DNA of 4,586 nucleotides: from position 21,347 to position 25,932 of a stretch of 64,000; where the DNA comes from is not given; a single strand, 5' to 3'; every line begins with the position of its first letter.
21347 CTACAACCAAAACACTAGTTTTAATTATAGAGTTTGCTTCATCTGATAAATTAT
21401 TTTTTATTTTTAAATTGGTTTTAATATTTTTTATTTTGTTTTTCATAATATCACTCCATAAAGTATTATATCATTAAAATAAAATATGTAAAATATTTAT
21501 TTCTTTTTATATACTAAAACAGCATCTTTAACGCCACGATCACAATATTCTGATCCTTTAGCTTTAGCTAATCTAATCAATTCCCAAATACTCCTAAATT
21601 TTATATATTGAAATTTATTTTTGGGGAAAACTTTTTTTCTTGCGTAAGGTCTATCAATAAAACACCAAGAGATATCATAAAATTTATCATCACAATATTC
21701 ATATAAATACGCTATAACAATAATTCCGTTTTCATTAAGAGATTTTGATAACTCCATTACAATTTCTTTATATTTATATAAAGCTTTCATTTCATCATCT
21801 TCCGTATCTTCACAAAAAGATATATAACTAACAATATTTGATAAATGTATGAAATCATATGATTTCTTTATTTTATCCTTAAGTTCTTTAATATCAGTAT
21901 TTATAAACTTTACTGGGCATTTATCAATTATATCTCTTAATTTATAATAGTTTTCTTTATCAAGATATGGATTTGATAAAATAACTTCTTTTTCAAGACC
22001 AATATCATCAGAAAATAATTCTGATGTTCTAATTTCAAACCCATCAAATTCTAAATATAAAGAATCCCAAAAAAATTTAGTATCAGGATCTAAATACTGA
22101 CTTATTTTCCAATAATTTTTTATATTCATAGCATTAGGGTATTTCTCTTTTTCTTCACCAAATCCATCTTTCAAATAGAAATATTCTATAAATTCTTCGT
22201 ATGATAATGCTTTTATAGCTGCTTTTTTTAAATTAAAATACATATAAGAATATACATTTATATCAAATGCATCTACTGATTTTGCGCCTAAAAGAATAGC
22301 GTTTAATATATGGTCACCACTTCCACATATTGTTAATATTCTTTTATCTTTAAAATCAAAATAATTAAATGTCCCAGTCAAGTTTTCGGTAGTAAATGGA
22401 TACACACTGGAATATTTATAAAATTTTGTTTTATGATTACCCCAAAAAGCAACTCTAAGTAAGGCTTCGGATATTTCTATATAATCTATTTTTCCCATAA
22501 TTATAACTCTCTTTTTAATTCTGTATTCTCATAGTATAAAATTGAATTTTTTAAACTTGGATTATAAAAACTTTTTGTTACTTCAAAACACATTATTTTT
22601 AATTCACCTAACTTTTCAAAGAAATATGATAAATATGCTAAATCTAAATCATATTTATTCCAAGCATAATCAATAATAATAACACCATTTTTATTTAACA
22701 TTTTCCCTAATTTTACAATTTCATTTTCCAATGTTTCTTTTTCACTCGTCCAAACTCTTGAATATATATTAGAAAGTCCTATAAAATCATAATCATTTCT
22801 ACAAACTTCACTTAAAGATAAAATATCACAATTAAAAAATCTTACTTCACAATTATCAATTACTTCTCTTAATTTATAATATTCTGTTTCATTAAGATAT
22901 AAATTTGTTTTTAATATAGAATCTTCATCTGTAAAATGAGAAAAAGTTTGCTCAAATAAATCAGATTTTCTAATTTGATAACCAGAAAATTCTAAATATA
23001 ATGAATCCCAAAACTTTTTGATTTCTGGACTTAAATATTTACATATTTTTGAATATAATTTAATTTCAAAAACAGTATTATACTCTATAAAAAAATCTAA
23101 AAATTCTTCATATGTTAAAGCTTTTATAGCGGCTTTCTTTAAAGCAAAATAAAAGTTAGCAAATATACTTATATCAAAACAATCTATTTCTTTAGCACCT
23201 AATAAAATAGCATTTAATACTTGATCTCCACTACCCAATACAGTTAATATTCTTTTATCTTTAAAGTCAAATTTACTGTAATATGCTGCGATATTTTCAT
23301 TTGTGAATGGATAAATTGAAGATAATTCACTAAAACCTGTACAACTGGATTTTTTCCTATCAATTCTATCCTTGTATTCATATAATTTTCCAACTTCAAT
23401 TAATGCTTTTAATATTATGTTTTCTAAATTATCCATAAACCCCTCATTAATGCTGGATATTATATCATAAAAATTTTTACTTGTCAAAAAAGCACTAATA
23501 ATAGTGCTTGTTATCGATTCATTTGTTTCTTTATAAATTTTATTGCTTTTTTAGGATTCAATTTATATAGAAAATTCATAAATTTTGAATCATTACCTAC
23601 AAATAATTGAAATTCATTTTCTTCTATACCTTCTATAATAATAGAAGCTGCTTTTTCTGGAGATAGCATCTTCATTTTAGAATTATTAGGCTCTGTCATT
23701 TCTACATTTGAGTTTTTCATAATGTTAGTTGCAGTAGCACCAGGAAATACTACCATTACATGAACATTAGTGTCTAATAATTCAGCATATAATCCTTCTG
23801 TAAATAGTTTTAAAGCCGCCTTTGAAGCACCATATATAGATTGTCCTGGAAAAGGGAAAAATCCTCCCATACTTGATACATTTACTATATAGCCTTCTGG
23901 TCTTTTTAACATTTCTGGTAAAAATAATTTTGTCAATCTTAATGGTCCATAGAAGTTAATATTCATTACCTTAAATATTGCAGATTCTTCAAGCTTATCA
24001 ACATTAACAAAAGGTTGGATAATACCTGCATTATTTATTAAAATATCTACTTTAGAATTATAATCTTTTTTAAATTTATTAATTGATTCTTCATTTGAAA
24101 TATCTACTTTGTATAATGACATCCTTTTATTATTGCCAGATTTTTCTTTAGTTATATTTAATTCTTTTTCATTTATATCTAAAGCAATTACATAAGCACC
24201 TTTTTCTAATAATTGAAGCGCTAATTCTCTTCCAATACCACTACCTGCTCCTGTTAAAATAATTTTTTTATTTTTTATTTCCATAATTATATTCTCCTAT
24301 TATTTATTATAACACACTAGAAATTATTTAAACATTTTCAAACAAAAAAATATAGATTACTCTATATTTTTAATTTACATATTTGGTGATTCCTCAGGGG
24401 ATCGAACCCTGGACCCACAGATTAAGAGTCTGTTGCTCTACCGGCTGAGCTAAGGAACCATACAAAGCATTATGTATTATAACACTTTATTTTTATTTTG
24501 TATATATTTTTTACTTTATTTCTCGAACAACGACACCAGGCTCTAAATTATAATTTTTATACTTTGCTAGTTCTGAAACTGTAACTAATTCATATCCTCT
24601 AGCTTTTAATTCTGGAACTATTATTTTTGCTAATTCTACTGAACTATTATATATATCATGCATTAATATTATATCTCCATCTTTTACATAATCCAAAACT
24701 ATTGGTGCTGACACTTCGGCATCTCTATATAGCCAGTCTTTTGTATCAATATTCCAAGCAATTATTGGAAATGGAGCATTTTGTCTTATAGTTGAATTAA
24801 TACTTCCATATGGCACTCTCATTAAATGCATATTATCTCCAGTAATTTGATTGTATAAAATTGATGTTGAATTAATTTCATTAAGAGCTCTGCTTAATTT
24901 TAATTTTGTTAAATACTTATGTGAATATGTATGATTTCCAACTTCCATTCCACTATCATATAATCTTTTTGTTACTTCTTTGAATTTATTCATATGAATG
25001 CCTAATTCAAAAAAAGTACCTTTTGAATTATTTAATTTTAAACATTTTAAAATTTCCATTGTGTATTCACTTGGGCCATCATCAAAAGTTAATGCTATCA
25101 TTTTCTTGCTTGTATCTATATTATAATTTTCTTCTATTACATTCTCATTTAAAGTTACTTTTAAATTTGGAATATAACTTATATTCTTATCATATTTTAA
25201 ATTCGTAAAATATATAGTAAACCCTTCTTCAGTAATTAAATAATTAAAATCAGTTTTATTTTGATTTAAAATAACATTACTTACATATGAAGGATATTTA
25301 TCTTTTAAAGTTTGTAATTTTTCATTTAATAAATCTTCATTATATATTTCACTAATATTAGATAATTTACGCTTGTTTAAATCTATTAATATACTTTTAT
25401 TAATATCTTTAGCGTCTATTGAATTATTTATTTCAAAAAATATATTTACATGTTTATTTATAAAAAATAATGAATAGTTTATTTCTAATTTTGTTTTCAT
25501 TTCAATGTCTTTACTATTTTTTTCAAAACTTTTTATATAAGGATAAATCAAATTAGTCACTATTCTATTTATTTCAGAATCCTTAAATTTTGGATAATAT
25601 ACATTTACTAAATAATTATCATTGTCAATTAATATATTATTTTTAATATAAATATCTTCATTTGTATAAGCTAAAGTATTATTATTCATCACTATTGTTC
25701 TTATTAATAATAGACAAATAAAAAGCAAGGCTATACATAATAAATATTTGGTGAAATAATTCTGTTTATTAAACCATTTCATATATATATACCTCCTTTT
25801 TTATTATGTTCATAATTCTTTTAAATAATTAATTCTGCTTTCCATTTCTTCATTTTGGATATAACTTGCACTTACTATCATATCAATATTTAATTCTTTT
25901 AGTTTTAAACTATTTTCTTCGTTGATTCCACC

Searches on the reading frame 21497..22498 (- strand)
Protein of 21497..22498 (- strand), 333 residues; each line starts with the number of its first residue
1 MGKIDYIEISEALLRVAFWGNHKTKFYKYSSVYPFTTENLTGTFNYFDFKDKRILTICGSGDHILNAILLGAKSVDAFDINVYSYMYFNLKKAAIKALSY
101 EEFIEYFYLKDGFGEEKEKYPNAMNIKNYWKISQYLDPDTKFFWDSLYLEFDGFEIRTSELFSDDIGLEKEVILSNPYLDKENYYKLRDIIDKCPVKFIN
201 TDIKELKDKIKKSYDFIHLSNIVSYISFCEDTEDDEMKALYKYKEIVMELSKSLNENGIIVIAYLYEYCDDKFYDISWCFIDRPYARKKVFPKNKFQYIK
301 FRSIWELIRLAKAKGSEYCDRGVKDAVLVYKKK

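Call 63: search_protein_families(library=pfam, proteins=[window:21497-22498:-], max_evalue=0.001)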
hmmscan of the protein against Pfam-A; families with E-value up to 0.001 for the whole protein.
window:21497-22498:- (333 aa): 1 family
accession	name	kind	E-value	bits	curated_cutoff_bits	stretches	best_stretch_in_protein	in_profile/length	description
PF11899.13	DUF3419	-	8.6e-15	55.2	28.2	1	26-148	5-119/385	Protein of unknown function (DUF3419)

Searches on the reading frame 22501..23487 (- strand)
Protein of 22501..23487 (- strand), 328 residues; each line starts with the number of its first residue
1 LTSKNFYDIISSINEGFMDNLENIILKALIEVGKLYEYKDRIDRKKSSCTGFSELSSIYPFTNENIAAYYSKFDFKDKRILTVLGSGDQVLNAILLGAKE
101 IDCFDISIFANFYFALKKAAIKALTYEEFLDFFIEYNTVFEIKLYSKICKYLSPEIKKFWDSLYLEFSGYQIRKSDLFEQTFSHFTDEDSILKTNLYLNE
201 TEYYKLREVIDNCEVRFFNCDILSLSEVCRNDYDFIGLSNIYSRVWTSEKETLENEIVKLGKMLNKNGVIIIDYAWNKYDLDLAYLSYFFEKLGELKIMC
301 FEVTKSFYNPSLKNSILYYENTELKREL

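Call 64: search_protein_families(library=pfam, proteins=[window:22501-23487:-], max_evalue=0.001)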
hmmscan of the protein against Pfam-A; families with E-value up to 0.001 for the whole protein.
window:22501-23487:- (328 aa): 1 family
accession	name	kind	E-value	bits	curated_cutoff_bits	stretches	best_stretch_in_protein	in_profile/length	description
PF11899.13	DUF3419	-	3.1e-15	56.7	28.2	1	57-168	10-124/385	Protein of unknown function (DUF3419)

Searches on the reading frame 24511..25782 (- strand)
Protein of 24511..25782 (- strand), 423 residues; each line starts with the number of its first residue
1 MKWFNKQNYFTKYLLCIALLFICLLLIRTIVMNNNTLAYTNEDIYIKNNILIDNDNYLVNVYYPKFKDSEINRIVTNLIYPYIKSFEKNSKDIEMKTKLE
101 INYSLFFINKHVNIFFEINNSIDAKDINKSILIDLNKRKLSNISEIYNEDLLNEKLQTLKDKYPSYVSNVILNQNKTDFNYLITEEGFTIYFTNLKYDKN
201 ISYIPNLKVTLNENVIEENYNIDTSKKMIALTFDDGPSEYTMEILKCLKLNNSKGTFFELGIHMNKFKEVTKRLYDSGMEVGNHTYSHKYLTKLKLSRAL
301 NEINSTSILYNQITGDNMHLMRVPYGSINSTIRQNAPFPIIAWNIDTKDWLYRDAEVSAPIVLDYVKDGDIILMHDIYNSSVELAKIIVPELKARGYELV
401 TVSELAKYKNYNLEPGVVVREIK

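Call 16: search_protein_families(library=pfam, proteins=[window:24511-25782:-], max_evalue=0.01)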
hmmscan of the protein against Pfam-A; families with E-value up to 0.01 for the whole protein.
window:24511-25782:- (423 aa): 1 family
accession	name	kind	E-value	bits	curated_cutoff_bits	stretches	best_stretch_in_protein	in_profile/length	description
PF01522.26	Polysacc_deac_1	-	3.1e-33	114.8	23.1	1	223-335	3-115/124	Polysaccharide deacetylase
